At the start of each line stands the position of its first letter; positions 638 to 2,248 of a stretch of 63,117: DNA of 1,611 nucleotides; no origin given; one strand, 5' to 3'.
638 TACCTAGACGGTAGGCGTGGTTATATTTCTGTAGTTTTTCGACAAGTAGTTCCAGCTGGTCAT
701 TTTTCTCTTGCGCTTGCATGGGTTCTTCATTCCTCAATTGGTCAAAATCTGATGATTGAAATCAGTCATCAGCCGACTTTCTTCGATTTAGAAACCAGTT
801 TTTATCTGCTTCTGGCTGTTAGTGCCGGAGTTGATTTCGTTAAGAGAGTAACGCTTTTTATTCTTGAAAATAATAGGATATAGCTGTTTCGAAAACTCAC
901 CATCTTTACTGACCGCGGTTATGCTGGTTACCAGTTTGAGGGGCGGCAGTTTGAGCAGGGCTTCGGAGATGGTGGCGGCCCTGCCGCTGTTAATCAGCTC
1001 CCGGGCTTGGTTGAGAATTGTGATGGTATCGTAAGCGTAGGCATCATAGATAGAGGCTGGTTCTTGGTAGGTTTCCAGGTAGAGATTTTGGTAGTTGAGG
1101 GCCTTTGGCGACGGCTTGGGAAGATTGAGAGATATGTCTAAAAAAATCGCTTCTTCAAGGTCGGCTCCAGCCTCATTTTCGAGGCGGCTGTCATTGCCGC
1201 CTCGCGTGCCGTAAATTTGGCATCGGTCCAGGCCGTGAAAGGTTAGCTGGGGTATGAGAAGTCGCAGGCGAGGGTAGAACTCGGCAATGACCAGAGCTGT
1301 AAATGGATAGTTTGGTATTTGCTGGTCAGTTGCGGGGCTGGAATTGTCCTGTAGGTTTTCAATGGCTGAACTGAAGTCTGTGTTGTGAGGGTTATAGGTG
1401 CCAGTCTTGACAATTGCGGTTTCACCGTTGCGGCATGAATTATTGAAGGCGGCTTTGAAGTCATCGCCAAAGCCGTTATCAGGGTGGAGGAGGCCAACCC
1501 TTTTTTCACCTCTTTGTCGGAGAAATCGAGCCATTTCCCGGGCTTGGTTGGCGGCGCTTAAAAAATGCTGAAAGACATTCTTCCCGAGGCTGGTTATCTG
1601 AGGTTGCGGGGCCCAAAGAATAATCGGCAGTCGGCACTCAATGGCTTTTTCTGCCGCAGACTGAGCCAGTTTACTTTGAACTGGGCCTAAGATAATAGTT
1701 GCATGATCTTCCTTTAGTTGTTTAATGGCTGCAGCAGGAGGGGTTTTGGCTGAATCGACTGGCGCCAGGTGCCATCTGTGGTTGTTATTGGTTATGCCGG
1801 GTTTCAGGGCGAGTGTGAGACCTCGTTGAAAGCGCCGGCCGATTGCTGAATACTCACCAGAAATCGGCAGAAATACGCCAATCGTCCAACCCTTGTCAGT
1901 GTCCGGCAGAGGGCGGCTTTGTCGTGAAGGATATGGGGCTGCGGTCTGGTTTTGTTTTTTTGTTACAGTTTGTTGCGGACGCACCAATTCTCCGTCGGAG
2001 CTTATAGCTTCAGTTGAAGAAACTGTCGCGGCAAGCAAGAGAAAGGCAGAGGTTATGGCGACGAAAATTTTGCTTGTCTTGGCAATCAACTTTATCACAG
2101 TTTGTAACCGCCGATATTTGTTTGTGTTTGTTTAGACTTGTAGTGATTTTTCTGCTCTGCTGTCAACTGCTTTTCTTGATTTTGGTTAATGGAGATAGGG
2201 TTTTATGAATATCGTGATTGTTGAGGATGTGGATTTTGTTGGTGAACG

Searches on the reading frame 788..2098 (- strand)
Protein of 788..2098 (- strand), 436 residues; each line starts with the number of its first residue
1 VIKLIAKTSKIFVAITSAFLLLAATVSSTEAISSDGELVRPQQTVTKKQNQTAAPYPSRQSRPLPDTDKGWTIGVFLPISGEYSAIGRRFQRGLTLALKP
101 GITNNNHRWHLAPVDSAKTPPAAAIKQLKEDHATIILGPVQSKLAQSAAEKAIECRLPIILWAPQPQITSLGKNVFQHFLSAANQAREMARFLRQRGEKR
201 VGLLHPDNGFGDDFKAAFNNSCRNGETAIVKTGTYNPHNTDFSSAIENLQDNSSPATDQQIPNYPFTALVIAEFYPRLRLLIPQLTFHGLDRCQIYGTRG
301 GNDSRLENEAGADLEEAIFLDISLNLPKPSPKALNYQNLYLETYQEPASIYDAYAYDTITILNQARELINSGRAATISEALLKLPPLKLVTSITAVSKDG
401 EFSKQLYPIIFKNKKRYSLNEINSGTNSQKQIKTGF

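Call 65: search_protein_families(library=pfam, alignment_id=A6, max_evalue=0.00001)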
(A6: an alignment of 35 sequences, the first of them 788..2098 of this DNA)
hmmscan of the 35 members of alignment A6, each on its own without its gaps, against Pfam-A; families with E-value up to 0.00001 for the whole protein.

A. member 1, window:788-2098:- (436 aa): 2 families
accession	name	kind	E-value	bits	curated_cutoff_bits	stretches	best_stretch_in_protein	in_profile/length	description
PF13458.12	Peripla_BP_6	-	2.5e-20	73.9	31.7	1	71-407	2-334/343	Periplasmic binding protein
PF04348.19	LppC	-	3.4e-08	33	28.8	1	72-249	220-399/563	LppC putative lipoprotein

B. families by the number of members that match (of 35 scanned): 63 families (the first 25 are shown)
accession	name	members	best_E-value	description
PF08245.18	Mur_ligase_M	3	7.9e-45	Mur ligase middle domain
PF02875.26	Mur_ligase_C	3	4.2e-24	Mur ligase, glutamate ligase domain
PF01225.30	Mur_ligase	2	1.1e-31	Mur ligase family, catalytic domain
PF22113.1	Mtrc-MtrF_II-IV_dom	2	5.5e-10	Outer membrane cytochrome MtrC/MtrF-like, domains II/IV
PF01795.25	Methyltransf_5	1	4.1e-103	MraW methylase family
PF01098.24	FTSW_RODA_SPOVE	1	3.9e-99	Cell cycle protein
PF16363.11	GDP_Man_Dehyd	1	2.5e-93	GDP-mannose 4,6 dehydratase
PF06808.19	DctM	1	7e-88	Tripartite ATP-independent periplasmic transporter, DctM component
PF00905.27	Transpeptidase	1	2.3e-69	Penicillin binding protein transpeptidase domain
PF00483.29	NTP_transferase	1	5.4e-69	Nucleotidyl transferase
PF01370.27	Epimerase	1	8.9e-68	NAD dependent epimerase/dehydratase family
PF00581.25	Rhodanese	1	5.6e-52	Rhodanese-like domain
PF14450.12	FtsA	1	4.2e-51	Cell division protein FtsA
PF07478.18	Dala_Dala_lig_C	1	3.6e-50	D-ala D-ala ligase C-terminus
PF00091.31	Tubulin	1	3.2e-47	Tubulin/FtsZ family, GTPase domain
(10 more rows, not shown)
